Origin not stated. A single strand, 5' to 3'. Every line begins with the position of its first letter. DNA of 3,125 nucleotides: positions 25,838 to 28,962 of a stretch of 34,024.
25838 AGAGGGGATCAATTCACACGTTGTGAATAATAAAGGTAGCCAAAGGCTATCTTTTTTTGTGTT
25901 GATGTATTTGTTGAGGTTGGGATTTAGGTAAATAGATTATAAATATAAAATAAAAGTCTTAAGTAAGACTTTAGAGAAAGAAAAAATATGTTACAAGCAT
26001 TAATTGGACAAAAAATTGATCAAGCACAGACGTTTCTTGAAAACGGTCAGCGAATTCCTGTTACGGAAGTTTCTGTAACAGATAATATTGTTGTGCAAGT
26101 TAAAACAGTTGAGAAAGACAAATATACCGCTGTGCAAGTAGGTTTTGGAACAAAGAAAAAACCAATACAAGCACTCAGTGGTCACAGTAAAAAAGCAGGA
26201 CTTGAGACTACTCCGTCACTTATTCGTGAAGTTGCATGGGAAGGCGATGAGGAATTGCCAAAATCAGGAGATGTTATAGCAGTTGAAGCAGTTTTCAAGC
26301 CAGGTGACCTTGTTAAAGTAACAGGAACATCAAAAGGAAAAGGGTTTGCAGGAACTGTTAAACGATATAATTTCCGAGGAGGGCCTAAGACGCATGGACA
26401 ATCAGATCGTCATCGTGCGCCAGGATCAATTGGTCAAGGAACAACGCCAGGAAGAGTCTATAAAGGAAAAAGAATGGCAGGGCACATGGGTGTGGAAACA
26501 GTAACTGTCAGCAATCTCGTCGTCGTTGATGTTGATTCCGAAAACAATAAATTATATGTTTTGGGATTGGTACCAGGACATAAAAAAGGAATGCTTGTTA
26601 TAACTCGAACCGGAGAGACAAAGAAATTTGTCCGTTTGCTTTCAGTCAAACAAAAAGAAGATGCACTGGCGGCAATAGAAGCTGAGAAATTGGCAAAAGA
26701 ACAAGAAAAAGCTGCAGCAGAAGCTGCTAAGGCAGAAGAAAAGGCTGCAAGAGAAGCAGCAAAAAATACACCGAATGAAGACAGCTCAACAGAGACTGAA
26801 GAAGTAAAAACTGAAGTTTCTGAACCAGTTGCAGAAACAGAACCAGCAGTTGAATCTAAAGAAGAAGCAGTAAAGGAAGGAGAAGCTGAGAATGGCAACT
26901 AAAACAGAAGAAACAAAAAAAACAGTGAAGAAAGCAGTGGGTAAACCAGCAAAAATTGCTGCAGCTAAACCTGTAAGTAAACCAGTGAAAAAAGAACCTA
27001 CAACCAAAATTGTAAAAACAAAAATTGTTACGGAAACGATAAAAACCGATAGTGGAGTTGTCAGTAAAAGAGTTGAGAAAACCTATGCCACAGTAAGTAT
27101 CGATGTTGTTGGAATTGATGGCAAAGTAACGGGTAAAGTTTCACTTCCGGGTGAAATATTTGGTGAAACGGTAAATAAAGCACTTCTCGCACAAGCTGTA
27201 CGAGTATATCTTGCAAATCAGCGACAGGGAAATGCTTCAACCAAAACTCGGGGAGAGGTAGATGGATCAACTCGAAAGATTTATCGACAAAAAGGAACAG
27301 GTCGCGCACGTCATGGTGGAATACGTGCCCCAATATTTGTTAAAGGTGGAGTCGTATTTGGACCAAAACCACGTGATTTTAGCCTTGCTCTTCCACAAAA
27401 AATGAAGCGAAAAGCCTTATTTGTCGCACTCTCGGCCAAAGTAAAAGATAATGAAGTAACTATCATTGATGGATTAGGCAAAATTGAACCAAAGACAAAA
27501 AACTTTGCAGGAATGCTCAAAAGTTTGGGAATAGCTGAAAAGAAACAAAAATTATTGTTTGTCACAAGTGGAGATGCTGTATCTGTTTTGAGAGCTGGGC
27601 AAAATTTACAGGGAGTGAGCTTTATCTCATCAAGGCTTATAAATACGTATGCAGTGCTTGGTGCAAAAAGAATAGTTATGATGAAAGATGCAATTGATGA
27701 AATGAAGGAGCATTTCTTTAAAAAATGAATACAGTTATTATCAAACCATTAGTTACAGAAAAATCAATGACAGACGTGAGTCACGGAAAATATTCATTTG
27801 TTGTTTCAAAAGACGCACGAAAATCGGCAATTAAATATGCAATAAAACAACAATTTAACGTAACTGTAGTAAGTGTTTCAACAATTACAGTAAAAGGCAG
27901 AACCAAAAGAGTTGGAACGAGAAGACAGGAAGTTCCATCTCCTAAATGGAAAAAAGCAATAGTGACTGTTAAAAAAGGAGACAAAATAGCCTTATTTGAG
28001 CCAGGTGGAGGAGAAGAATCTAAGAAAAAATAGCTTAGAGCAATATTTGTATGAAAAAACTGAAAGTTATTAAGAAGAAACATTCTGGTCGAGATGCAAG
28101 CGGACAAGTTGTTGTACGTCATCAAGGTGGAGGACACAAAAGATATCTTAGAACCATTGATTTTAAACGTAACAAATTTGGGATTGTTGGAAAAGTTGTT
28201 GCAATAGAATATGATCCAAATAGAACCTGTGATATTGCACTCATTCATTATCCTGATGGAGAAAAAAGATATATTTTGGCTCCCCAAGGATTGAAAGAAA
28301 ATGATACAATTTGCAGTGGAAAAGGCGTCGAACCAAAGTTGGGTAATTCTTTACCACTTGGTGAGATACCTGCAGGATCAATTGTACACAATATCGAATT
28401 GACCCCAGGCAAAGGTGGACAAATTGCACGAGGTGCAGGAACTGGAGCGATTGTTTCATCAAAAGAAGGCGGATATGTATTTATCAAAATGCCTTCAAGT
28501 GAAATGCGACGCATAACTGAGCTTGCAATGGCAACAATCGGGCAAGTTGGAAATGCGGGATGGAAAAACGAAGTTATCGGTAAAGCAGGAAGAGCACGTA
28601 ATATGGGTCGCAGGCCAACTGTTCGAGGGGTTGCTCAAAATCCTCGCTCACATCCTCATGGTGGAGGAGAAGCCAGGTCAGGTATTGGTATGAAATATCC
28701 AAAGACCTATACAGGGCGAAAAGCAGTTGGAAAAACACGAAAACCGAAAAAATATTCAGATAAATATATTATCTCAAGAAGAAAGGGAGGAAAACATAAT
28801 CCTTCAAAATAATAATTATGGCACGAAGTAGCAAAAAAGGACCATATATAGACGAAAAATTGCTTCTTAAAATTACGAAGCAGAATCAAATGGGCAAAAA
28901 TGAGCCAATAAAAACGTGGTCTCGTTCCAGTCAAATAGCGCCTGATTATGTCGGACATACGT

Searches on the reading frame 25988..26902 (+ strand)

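Call 43: search_protein_families(library=pfam, proteins=[window:25988-26902:+], max_evalue=0.01)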
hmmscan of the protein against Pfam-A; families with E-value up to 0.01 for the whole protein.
window:25988-26902:+ (304 aa): 1 family
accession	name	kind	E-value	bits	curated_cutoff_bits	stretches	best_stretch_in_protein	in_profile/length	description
PF00297.29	Ribosomal_L3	-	1.6e-14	54.2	22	1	95-185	204-291/369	Ribosomal protein L3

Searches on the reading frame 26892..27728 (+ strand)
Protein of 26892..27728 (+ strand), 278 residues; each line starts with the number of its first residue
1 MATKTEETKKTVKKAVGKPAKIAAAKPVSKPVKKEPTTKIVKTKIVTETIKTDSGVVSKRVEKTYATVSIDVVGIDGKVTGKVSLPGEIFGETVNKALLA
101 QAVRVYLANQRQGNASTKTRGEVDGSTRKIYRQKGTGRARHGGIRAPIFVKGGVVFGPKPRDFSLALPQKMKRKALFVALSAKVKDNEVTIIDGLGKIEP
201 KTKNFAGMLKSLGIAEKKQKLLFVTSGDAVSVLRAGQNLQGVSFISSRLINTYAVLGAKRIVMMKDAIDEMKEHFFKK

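Call 43: search_protein_families(library=pfam, proteins=[window:26892-27728:+], max_evalue=0.01)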
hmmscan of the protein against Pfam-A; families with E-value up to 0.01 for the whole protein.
window:26892-27728:+ (278 aa): 1 family
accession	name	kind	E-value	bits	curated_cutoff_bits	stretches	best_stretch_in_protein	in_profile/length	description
PF00573.27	Ribosomal_L4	-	1.3e-60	204.7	25.8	1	83-273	1-189/190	Ribosomal protein L4/L1 family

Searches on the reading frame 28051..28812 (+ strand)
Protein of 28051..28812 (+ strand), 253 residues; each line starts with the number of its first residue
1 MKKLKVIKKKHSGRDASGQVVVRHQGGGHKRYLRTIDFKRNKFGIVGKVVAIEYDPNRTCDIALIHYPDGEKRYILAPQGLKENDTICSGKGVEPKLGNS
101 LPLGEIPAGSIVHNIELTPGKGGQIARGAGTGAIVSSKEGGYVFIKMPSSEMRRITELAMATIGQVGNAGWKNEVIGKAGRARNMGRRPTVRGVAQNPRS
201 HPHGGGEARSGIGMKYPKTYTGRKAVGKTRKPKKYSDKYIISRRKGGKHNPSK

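Call 43: search_protein_families(library=pfam, proteins=[window:28051-28812:+], max_evalue=0.01)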
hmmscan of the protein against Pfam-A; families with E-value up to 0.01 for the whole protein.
window:28051-28812:+ (253 aa): 2 families
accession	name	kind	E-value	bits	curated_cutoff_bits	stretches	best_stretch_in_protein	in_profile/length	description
PF03947.24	Ribosomal_L2_C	-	4.4e-45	153.2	33.7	1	97-219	2-123/126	Ribosomal Proteins L2, C-terminal domain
PF00181.30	Ribosomal_L2_N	-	6.1e-31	106.7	23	1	13-89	1-77/77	Ribosomal Proteins L2, RNA binding N-terminal domain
